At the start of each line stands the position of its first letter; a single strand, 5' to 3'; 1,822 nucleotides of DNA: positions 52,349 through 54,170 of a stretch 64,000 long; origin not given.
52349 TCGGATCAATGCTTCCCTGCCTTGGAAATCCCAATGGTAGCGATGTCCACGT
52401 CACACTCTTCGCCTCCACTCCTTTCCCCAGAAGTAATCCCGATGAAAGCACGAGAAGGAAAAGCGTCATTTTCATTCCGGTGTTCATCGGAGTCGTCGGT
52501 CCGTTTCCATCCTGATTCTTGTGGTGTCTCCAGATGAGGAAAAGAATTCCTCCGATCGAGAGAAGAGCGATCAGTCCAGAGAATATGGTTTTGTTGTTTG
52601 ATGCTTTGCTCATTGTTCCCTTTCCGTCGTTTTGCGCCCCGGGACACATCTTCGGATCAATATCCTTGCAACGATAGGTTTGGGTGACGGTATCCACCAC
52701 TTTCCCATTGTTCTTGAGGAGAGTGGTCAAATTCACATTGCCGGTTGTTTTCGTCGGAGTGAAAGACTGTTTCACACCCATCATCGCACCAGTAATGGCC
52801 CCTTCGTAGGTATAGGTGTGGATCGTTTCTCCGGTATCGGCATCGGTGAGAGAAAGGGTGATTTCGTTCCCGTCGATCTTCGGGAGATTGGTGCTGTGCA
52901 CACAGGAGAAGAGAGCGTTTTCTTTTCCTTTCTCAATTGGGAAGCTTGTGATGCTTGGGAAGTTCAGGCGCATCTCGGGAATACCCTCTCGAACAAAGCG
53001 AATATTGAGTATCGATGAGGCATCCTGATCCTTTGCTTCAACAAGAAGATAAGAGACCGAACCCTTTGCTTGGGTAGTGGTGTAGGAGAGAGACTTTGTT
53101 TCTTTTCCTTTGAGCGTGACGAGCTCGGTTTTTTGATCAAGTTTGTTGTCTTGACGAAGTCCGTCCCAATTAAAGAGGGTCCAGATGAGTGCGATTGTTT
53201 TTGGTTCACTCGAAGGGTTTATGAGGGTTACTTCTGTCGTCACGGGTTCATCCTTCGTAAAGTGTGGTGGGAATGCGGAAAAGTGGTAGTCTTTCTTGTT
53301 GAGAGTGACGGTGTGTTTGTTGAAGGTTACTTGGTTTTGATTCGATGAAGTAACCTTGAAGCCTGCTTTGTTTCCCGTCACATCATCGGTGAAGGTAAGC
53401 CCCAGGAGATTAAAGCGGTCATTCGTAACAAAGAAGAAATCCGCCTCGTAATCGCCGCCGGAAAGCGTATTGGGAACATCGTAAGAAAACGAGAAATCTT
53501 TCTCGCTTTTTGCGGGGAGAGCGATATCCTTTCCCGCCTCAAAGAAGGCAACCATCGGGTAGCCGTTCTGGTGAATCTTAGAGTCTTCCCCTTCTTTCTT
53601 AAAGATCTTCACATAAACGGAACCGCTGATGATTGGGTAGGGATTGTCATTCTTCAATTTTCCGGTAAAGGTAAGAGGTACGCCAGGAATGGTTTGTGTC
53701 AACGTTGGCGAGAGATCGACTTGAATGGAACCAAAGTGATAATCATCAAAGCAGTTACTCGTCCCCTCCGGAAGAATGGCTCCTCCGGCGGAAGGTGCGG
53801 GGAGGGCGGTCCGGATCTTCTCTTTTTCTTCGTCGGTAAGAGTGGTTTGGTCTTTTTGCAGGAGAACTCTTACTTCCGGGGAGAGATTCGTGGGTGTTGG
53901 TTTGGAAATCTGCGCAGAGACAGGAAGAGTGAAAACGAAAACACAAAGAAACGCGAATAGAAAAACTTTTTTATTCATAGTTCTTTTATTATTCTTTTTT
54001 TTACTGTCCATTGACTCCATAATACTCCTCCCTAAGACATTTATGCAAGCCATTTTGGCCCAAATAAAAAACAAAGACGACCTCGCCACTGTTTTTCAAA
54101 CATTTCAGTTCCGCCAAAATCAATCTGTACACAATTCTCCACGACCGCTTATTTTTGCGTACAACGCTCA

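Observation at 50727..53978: Approximately 1080-aa surface protein with a second signal-peptide-like segment mid-protein and novel repeated Cys modules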

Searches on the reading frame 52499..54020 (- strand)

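Call 5: search_protein_families(library=pfam, proteins=[window:52499-54020:-], max_evalue=1)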
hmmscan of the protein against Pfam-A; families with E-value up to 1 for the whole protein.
window:52499-54020:- (507 aa): 3 families
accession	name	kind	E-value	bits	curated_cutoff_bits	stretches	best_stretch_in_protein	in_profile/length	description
PF00927.28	Transglut_C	-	0.006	17.1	26.6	1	259-318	16-77/106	Transglutaminase family, C-terminal ig like domain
PF17789.7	MG4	-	0.024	15.3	24.7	0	246-350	2-83/95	Macroglobulin domain MG4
PF05183.17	RdRP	-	0.079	12.1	23.8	1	180-208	425-451/582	RNA dependent RNA polymerase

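Call 15: search_solved_structures(query=A1, max_evalue=1)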
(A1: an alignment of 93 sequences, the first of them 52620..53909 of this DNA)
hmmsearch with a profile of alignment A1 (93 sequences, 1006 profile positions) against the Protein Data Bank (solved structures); distinct sequences matched with E-value up to 1: 12.
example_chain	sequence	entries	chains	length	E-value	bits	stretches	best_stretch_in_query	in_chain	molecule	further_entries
4xed_A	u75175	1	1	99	8.6e-20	73.8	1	747-846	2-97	Peptidase M14, carboxypeptidase A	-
2c26_A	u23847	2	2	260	2.7e-05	25.9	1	746-891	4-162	ENDOGLUCANASE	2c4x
4u7k_A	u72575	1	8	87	0.0028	19.2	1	756-843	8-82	ColH protein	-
4u6t_A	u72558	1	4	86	0.003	19.1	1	756-843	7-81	ColH protein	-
4aqo_A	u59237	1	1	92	0.004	18.7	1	748-847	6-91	COLLAGENASE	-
4jgu_A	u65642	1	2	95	0.0088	17.5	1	754-842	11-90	ColH protein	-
4jrw_A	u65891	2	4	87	0.016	16.7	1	756-847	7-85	Collagenase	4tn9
9x9r_A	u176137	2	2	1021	0.017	16.6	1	747-881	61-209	Chitodextrinase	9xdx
2y72_A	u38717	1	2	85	0.04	15.4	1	756-847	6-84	COLLAGENASE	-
1x5f_A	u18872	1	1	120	0.065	14.6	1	768-847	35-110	Neogenin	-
7jhj_R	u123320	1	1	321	0.38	12.1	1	450-511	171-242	BILF1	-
8hgo_B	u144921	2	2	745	0.66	11.3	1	442-500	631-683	Receptor tyrosine-protein kinase erbB-2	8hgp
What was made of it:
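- On PKD domain (Pfam PF00801): Family profile vs PDB: 4xed E=8.6e-20; ColH PKD domains 3e-3 (call 15).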

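Call 19: find_related_loci(query=A1, collection=genome_contigs, flank=8000)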
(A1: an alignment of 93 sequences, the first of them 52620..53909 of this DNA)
Query A1 (430 aa) in genome_contigs; peptide patterns used: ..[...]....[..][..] (x = any residue, [..] = any of these).
140 stretches matched a pattern; 112 encode a relative of the query (tblastn E <= 1e-3); the best 80 are kept; 80 distinct loci.
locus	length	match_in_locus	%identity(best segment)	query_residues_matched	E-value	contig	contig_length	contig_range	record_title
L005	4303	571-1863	71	4-428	0e+0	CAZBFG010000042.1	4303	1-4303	MAG TPA_asm: uncultured Bdellovibrionales bacterium isolate ERP113451_co1_34 genome assembly, contig: NODE_30200_length_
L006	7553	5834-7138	67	9-430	0e+0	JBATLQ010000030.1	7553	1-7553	MAG: Candidatus Moraniibacteriota bacterium isolate MFD10474_ilm_asm_bin3 k127_5049, whole genome shotgun sequence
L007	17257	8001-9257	54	7-423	2e-154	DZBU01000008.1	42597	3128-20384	MAG TPA_asm: Candidatus Elulimicrobium sp. isolate SulCav_PC08_66_47_31 SulCav_PC08-66_419_length_42597_cov_18.356495, w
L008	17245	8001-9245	53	15-423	2e-142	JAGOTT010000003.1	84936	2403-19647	MAG: Candidatus Moraniibacteriota bacterium isolate Gw_Eff_bin_440 Gw_Eff_356_length_84936_cov_5.759436, whole genome sh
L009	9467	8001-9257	49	7-423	6e-140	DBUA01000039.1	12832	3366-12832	MAG TPA_asm: Candidatus Moranbacteria bacterium UBA1302 UBA1302_contig_29634, whole genome shotgun sequence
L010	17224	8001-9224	49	7-426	3e-136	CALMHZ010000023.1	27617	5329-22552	MAG TPA_asm: uncultured bacterium isolate SRR6670122_bin.64_CONCOCT_v1.1_MAG genome assembly, contig: ERZ534011.1065, wh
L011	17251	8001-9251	49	8-422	6e-135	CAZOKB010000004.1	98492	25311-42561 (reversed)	MAG TPA_asm: uncultured Bdellovibrionales bacterium isolate SRP278252_co2_108 genome assembly, contig: NODE_299_length_9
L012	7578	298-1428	52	47-422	2e-129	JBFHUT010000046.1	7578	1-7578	MAG: Candidatus Paceibacteria bacterium isolate Mix_sand09.2021.07.G.23 k141_1133975_length_7578_cov_11.9747, whole geno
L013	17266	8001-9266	49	12-429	9e-129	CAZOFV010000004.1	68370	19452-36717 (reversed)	MAG TPA_asm: uncultured Candidatus Saccharibacteria bacterium isolate SRP302447_co4_93 genome assembly, contig: NODE_128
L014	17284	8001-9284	48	1-428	1e-128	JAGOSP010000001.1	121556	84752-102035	MAG: Candidatus Moraniibacteriota bacterium isolate Gw_Eff_bin_331 Gw_Eff_159_length_121556_cov_22.068468, whole genome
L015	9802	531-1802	50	8-423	2e-127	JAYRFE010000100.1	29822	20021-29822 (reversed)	MAG: Candidatus Moraniibacteriota bacterium isolate SH_SHASGE3bin.24 k141_1841326, whole genome shotgun sequence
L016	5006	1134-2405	50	8-423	2e-128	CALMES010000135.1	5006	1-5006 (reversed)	MAG TPA_asm: uncultured Candidatus Peregrinibacteria bacterium isolate SRR5676444_bin.3_CONCOCT_v1.1_MAG genome assembly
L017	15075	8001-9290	50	2-423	3e-127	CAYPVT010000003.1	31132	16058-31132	MAG TPA_asm: uncultured Candidatus Saccharibacteria bacterium isolate SRP062349_co2_260 genome assembly, contig: NODE_81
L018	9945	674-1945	49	8-423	2e-127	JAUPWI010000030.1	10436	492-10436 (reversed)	MAG: Patescibacteria group bacterium isolate erpe_2018_sw_45hr_WHONDRS-SW48-000100_B_bin.13 scaffold_510975, whole genom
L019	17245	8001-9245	49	12-423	2e-125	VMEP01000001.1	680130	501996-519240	MAG: Parcubacteria group bacterium LiPW_30 LiPW30_scaffold_20, whole genome shotgun sequence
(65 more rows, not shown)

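Call 24: predict_structure(alignment_id=A1)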
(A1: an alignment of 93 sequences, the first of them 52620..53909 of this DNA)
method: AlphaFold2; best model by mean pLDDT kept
length: 430 residues; sequences in the alignment: 93
mean_pLDDT: 95.0   pTM: 0.88
mean pLDDT of the five models: 95.0, 94.8, 94.7, 94.2, 94.2
residues with pLDDT >= 90: 401; 70-90: 11; 50-70: 11; < 50: 7
segments of 3 or more residues with pLDDT < 50: 1-4
pLDDT, mean of each block of 10 residues (from residue 1): 61 94 94 77 79 96 98 98 98 98 95 95 98 98 98 98 97 95 98 97 98 95 98 98 97 97 98 97 97 98 97 97 98 98 97 98 98 97 98 98 98 98 72
secondary structure, 60 per line:
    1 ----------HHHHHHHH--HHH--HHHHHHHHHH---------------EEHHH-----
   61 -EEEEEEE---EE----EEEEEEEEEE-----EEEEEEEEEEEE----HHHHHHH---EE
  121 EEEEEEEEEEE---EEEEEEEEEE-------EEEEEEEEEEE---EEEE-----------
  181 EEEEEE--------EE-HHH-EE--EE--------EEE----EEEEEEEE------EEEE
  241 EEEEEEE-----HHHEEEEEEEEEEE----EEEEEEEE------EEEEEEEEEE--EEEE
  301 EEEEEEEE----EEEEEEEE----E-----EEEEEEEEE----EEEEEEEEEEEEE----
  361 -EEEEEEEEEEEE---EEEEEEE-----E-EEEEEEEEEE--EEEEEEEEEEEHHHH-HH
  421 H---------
elements in order: H11-18 H26-35 E62-68 E78-87 E93-104 H109-115 E119-131 E135-144 E152-162 E166-169 E181-186 E216-218 E223-230 E237-247 E256-266 E271-278 E285-294 E297-308 E313-320 E331-339 E344-356 E362-373 E377-383 E391-400 E403-413 H414-417
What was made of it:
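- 52599..53909 (-): N ectodomain (aa 24-460). A short helical linker is followed by a compact stack of Ig-like beta-sandwiches. This is the most conserved part of the family: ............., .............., FSCxH, MMGVK, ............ AF2 pLDDT 95, pTM 0.88 (call 24).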

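Call 31: fold_search(model_id=the predicted structure, library=pdb)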
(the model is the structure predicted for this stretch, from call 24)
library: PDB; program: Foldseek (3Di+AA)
matches with E <= 10: 1895; with E <= 0.001: 508
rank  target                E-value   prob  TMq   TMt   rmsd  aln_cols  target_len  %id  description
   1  1nug_B                1.9e-09  1.00  0.26  0.19  14.0       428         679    8  Role of Calcium Ions in the Activation and Activity of the Transglutaminase 3 Enzyme (2 calciums, 1 Mg, inactive form) (released 2003-04-22)
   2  4kty_B                3.1e-09  1.00  0.24  0.17  17.4       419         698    8  Fibrin-stabilizing factor with a bound ligand (released 2013-12-04)
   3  4kkp_A                3.5e-09  1.00  0.29  0.42   7.8       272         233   13  Crystal structure of Vibrio cholerae RbmA (crystal form 2) (released 2013-05-22)
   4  5mhn_B                3.9e-09  1.00  0.23  0.16  17.4       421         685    7  FXIIIa in complex with the inhibitor ZED2360 (released 2017-12-20)
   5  1ggt_B                4.1e-09  1.00  0.23  0.16  13.7       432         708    8  THREE-DIMENSIONAL STRUCTURE OF A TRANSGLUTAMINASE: HUMAN BLOOD COAGULATION FACTOR XIII (released 1995-07-31)
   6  5mhl_B                5.8e-09  1.00  0.22  0.15  18.3       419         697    9  FXIIIa in complex with the inhibitor Mi0621 (released 2017-12-20)
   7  8ayh_B                6.1e-09  1.00  0.21  0.11  28.1       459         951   10  Structure of Complement C5 in Complex with small molecule inhibitor and CVF (released 2022-12-21)
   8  4kty_A                6.4e-09  1.00  0.22  0.16  17.2       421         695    8  Fibrin-stabilizing factor with a bound ligand (released 2013-12-04)
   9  8wa2_E                7.1e-09  1.00  0.19  0.07  24.2       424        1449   10  cryo-EM structure of native mastigonemes isolated from Chlamydomonas reinhardtii at 3.0 angstrom resolution (released 2024-04-10)
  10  1f13_B                7.5e-09  1.00  0.24  0.16  14.2       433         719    8  RECOMBINANT HUMAN CELLULAR COAGULATION FACTOR XIII (released 1998-08-12)
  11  5mhn_A                7.9e-09  1.00  0.22  0.16  17.9       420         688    9  FXIIIa in complex with the inhibitor ZED2360 (released 2017-12-20)
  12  9fx3_A                8.3e-09  1.00  0.23  0.11  19.8       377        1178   12  Structure of active human CD109 (released 2025-03-19)
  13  5mhl_A                8.3e-09  1.00  0.23  0.16  19.2       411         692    8  FXIIIa in complex with the inhibitor Mi0621 (released 2017-12-20)
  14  9b4h_A                8.3e-09  1.00  0.20  0.06  22.1       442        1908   12  Chlamydomonas reinhardtii mastigoneme filament (released 2024-04-10)
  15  4kkp_B                9.2e-09  1.00  0.28  0.42   7.9       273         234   12  Crystal structure of Vibrio cholerae RbmA (crystal form 2) (released 2013-05-22)
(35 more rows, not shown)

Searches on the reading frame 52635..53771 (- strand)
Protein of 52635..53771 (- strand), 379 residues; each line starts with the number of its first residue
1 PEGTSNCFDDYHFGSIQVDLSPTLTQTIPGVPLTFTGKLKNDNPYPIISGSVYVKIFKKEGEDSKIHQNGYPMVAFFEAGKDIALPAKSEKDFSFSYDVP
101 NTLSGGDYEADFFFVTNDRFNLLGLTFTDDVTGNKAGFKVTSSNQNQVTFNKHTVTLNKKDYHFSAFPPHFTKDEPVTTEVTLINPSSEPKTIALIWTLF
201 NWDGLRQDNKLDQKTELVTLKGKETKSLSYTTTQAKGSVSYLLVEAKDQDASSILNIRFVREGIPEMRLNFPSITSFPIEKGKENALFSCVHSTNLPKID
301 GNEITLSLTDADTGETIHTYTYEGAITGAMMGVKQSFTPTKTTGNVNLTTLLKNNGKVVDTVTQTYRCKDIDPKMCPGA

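Call 68: find_homologous_proteins(query=A4, max_evalue=0.001)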
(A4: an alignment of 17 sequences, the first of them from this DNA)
Query A4 (17 sequences) (379 aa, profile of the alignment): 161 proteins with E <= 0.001 among 5817 candidates; the best 120 are listed.
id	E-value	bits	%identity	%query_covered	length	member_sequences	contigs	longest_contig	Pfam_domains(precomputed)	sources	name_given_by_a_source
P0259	7.5e-170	583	54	99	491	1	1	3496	-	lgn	-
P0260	1.4e-167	576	51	99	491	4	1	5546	-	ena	-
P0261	3.9e-167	574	54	99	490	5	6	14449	-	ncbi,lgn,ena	-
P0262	7.5e-167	573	45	99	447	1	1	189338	-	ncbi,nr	ncbi:MAG: hypothetical protein NTZ13_01620 [Candidatus Parcubacteria bacterium]|nr:hypothetical prot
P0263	2.0e-165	569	54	99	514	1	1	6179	-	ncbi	-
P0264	3.0e-165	568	74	100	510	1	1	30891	-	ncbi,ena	-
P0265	9.4e-165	566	55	99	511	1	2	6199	-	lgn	-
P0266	1.3e-164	566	43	100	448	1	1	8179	-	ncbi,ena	-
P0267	2.3e-163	562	54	99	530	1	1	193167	-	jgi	jgi:hypothetical protein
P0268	2.4e-163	562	52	99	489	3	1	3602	-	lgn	-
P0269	2.6e-163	562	53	99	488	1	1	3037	-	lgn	-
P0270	4.0e-163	561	54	99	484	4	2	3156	-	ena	-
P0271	8.7e-163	560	43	99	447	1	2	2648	-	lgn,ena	-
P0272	9.6e-163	560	54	99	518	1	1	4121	-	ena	-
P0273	6.6e-162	557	53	99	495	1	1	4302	-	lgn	-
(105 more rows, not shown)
